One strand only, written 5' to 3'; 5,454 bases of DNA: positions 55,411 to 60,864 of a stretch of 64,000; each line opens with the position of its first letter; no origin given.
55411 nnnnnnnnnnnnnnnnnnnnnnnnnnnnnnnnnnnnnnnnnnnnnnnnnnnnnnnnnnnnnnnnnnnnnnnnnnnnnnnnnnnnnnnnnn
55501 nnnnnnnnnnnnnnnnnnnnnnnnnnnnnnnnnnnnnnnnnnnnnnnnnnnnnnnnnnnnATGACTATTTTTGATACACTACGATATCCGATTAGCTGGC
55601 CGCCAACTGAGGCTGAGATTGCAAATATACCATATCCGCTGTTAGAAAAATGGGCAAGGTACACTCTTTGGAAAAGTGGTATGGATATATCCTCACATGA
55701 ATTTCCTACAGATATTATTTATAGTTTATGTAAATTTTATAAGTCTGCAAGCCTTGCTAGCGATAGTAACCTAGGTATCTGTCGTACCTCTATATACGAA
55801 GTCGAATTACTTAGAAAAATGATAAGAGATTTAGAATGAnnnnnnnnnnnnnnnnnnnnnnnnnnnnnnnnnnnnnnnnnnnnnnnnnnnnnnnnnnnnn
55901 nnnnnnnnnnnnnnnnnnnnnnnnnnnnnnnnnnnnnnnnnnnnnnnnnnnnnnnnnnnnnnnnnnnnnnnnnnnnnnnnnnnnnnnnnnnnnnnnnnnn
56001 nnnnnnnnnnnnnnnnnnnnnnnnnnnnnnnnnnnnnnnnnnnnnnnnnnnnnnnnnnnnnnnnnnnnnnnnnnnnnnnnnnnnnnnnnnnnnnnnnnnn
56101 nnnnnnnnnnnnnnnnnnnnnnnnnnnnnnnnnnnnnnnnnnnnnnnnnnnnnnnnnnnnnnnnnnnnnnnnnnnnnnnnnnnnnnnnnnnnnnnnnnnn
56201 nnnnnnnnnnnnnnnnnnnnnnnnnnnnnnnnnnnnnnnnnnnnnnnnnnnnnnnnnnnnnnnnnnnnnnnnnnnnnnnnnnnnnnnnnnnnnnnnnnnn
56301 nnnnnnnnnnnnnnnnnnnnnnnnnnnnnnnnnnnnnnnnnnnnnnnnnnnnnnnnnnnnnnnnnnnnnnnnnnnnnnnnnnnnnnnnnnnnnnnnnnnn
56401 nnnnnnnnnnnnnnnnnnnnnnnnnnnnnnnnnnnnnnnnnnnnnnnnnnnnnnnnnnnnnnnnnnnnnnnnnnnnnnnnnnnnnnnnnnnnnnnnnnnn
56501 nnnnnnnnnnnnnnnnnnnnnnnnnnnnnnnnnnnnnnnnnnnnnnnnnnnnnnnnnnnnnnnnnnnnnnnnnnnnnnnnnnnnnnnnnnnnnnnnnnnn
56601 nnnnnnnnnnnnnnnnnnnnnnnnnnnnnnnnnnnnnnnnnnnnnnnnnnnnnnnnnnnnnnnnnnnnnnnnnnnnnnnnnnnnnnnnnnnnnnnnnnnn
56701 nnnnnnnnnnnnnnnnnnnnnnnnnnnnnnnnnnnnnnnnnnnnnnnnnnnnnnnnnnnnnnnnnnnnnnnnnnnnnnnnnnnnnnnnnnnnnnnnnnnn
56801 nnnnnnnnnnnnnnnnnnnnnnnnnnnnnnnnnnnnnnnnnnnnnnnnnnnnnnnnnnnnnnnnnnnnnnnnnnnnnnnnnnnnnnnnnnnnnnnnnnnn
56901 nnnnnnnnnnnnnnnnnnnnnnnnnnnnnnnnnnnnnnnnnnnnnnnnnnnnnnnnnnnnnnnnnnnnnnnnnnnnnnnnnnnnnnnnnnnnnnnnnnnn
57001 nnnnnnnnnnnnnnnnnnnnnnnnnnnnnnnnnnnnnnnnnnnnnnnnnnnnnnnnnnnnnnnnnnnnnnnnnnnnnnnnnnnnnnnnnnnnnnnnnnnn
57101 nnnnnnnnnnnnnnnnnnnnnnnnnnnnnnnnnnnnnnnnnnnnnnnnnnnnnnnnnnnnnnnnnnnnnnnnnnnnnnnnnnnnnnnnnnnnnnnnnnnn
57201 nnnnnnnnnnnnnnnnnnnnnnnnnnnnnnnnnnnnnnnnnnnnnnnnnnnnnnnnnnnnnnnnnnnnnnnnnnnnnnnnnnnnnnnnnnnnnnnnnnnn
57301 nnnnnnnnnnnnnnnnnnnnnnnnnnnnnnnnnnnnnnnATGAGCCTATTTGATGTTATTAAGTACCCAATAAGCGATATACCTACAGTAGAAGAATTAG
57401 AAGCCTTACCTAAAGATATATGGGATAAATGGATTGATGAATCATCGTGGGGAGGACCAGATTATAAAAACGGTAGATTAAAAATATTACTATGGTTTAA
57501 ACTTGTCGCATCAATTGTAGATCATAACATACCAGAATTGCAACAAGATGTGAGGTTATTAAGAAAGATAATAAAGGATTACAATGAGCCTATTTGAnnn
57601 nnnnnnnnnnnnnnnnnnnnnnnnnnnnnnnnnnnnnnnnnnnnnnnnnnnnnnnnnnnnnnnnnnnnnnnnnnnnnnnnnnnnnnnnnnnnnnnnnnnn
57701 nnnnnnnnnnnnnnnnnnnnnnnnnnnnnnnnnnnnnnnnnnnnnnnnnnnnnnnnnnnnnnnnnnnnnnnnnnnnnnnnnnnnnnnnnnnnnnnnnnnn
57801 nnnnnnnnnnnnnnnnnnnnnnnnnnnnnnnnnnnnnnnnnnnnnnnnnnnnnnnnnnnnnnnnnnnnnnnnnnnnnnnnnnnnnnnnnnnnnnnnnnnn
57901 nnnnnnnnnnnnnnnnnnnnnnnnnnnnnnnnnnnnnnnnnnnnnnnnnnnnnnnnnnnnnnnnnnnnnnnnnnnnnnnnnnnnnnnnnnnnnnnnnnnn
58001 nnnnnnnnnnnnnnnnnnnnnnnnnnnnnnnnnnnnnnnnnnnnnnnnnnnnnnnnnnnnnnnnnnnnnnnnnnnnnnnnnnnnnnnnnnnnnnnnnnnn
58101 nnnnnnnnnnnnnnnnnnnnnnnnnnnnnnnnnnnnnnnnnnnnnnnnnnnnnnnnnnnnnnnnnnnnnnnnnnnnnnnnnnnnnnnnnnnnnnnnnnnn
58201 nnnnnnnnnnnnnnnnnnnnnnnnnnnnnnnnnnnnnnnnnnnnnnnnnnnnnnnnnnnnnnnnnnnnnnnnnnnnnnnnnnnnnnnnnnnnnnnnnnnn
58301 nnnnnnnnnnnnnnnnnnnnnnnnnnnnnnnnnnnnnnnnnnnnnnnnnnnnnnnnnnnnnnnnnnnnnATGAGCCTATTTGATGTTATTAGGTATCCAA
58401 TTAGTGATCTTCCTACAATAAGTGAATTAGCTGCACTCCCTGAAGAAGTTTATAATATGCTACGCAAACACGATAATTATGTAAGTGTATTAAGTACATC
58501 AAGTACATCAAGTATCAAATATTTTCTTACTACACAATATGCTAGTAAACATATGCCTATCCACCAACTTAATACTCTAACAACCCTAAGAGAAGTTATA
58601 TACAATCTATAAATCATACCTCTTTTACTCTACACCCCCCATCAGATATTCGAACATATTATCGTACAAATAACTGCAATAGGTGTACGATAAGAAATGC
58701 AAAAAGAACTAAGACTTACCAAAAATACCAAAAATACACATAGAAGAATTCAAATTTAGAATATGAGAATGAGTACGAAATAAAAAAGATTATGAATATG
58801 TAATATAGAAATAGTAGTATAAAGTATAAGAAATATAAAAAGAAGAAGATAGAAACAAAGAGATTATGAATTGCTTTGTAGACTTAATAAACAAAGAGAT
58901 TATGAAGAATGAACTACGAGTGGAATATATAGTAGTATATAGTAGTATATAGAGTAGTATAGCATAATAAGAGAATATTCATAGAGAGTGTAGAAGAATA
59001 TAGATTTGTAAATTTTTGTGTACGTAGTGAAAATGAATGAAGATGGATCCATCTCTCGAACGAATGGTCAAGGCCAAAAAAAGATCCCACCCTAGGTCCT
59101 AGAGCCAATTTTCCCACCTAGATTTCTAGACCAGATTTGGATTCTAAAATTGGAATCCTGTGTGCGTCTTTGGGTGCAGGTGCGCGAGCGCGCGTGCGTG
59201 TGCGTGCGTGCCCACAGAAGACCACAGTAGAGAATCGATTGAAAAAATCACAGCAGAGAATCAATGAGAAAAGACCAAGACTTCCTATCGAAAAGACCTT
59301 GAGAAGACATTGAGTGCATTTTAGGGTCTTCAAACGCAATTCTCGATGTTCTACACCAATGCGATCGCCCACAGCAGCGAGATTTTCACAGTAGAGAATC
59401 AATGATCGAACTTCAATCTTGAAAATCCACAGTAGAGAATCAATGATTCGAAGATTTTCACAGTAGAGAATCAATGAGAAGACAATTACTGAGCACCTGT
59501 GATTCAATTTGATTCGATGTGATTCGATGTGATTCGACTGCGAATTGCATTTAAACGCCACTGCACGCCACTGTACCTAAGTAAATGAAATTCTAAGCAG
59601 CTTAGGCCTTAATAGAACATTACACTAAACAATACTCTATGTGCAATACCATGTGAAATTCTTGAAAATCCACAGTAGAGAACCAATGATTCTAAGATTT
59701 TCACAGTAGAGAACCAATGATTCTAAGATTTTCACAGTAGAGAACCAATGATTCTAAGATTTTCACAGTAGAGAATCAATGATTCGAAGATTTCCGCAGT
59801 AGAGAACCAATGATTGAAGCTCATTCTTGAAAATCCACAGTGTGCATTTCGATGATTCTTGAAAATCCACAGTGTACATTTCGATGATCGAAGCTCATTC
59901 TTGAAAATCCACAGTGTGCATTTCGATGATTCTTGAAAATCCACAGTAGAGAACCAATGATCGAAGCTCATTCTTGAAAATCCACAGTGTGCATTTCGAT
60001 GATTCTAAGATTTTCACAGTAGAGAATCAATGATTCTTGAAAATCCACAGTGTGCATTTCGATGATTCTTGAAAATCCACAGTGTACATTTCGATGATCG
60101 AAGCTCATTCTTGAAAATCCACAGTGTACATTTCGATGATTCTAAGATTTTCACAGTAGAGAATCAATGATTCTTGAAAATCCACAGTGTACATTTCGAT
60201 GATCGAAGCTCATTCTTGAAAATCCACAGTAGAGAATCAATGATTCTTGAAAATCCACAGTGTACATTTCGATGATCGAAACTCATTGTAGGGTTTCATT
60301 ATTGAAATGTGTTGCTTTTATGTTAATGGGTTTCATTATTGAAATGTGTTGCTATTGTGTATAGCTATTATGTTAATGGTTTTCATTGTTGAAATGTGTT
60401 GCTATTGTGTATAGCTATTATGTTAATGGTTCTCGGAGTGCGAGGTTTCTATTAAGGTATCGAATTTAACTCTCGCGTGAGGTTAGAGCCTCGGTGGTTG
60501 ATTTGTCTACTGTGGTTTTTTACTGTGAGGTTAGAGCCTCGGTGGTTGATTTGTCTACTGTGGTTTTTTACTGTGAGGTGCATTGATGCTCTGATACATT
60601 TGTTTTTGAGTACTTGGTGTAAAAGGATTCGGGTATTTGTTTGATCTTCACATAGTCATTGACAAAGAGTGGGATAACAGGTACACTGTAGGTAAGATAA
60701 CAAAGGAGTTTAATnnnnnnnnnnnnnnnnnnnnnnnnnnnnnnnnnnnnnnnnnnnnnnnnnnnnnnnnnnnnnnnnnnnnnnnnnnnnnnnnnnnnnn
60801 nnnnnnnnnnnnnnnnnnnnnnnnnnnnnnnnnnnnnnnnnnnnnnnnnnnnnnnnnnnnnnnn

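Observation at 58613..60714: Two-kilobase non-coding block with composition skew, a Z-DNA-prone GC island, a modular iteron array and two long direct-repeat sets: candidate origin, packaging or partition locus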

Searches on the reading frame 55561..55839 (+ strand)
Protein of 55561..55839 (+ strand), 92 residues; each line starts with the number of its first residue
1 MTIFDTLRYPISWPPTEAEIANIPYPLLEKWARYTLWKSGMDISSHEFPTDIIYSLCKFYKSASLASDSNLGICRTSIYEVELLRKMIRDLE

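Call 27: find_related_loci(query=A2, collection=viral_contigs, flank=10000)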
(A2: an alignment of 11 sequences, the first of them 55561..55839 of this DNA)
Query A2 (92 aa) in viral_contigs; peptide patterns used: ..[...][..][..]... (x = any residue, [..] = any of these).
25 stretches matched a pattern; 6 encode a relative of the query (tblastn E <= 1e-3); 6 distinct loci.
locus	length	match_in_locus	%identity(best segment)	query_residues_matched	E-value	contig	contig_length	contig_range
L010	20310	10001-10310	45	1-47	9e-10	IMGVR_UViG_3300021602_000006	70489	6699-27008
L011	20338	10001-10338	41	1-44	5e-9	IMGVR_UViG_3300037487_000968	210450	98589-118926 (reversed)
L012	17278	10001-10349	43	1-44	5e-9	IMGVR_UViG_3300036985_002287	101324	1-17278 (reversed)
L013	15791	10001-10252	29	1-90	8e-9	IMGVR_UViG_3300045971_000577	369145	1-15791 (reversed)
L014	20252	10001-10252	32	1-90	7e-9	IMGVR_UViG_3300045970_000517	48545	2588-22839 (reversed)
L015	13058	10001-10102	47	1-34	1e-6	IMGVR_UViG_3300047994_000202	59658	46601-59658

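Call 64: find_related_loci(query=A2, collection=metagenome_contigs, flank=10000)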
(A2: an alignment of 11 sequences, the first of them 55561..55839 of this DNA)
Query A2 (92 aa) in metagenome_contigs; peptide patterns used: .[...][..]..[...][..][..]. (x = any residue, [..] = any of these).
154 stretches matched a pattern; 37 encode a relative of the query (tblastn E <= 1e-3); 37 distinct loci.
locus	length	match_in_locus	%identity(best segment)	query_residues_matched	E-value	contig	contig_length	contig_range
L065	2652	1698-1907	39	1-88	1e-12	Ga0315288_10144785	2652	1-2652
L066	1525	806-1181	37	1-92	3e-11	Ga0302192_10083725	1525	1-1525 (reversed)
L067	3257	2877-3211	72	1-37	1e-10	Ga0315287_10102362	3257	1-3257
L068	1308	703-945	35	1-92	5e-10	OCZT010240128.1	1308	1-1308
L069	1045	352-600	39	1-88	4e-10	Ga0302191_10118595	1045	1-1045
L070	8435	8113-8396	62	1-34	7e-10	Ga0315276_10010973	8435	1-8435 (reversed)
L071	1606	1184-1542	33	1-88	9e-10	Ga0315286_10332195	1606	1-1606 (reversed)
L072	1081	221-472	32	1-90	9e-10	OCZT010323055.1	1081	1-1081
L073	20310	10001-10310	45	1-47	2e-9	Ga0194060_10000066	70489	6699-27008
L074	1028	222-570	59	1-34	2e-9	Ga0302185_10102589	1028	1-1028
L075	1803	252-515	30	1-92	3e-9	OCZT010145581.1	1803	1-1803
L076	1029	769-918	46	1-47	4e-9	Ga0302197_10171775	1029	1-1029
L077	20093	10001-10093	58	1-31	2e-8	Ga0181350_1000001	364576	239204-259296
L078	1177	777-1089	44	1-47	2e-8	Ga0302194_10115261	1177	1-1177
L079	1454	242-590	30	1-92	3e-8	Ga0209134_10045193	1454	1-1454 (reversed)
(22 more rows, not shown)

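Call 87: search_solved_structures(query=A2, max_evalue=1)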
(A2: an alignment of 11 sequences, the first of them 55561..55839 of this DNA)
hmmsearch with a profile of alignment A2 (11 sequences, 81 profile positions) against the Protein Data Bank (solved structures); distinct sequences matched with E-value up to 1: 3.
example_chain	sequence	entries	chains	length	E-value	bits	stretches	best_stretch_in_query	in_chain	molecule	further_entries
4jd9_A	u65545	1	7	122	0.1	16.5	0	9-81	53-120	14.5 kDa salivary protein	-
4bv4_R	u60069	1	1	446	0.58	14.1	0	17-37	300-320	PROTEIN TOLL, VARIABLE LYMPHOCYTE RECEPTOR B CHIMERA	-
4ozd_A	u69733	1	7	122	0.61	14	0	9-81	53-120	14.4 kDa salivary protein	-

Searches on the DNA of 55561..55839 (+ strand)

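Call 41: search_rna_families(sources=[L010, L011, L013], threshold=evalue, max_evalue=0.1)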
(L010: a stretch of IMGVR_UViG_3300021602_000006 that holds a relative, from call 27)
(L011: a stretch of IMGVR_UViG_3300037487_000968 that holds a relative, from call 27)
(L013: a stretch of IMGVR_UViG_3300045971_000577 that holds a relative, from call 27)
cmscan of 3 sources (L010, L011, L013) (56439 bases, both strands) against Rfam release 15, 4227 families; matches with E-value up to 0.1: 0.
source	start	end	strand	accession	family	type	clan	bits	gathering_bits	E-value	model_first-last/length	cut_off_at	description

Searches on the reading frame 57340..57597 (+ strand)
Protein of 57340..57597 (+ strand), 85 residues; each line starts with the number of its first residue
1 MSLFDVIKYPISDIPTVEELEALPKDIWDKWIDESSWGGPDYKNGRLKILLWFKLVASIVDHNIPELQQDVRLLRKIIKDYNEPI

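Call 21: search_protein_families(library=phrogs, proteins=[window:57340-57597:+], max_evalue=0.01)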
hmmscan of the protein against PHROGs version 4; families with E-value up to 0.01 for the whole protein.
window:57340-57597:+ (85 aa): 0 families

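Call 22: search_protein_families(library=pfam, proteins=[window:57340-57597:+], max_evalue=0.01)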
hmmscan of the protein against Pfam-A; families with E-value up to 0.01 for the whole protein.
window:57340-57597:+ (85 aa): 1 family
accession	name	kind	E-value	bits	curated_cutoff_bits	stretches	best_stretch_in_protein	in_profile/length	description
PF03617.18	IBV_3A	-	0.0052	17.2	25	1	49-79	13-43/57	IBV 3A protein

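Call 91: search_dna_similar(query=window:57340-57597:+, collection=phages, mode=protein, max_rows=20, max_evalue=0.01)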
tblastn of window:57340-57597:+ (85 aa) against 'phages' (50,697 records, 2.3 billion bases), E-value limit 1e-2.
No match.

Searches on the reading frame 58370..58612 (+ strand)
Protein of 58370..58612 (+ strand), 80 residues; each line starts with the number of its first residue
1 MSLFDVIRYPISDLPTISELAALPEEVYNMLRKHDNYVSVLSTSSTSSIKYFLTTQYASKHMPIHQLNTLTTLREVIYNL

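Call 92: find_encoding_contigs(protein=window:58370-58612:+, flank=10000, max_places=10)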
Protein window:58370-58612:+ (80 aa): 3 contigs read that carry it; 3 places shown.
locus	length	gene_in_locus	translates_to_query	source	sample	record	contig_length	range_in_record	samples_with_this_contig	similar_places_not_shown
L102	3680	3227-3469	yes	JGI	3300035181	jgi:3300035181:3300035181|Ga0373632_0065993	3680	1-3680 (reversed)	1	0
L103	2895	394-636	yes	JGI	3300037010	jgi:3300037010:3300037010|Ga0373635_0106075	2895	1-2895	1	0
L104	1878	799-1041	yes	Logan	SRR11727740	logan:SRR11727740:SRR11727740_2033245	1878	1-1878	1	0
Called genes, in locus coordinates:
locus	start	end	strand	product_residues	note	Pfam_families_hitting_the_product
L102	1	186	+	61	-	?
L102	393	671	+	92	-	-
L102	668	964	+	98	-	-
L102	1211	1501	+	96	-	-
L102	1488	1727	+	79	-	-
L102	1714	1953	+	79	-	-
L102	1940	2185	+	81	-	-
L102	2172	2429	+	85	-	-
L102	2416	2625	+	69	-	-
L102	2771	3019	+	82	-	-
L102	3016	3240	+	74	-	-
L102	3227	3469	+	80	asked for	-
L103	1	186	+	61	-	?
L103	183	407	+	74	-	-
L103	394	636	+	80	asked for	-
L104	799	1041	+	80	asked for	-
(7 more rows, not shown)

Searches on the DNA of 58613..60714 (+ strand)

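Call 4: search_dna_similar(query=window:58613-60714:+, collection=phages, mode=distant)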
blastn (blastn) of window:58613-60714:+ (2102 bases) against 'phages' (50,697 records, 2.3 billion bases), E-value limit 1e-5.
No match.

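Call 101: search_dna_similar(query=window:58613-60714:+, collection=plasmids, mode=distant, max_evalue=0.001)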
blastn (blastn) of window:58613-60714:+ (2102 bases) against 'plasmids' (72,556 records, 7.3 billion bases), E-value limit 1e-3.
No match.
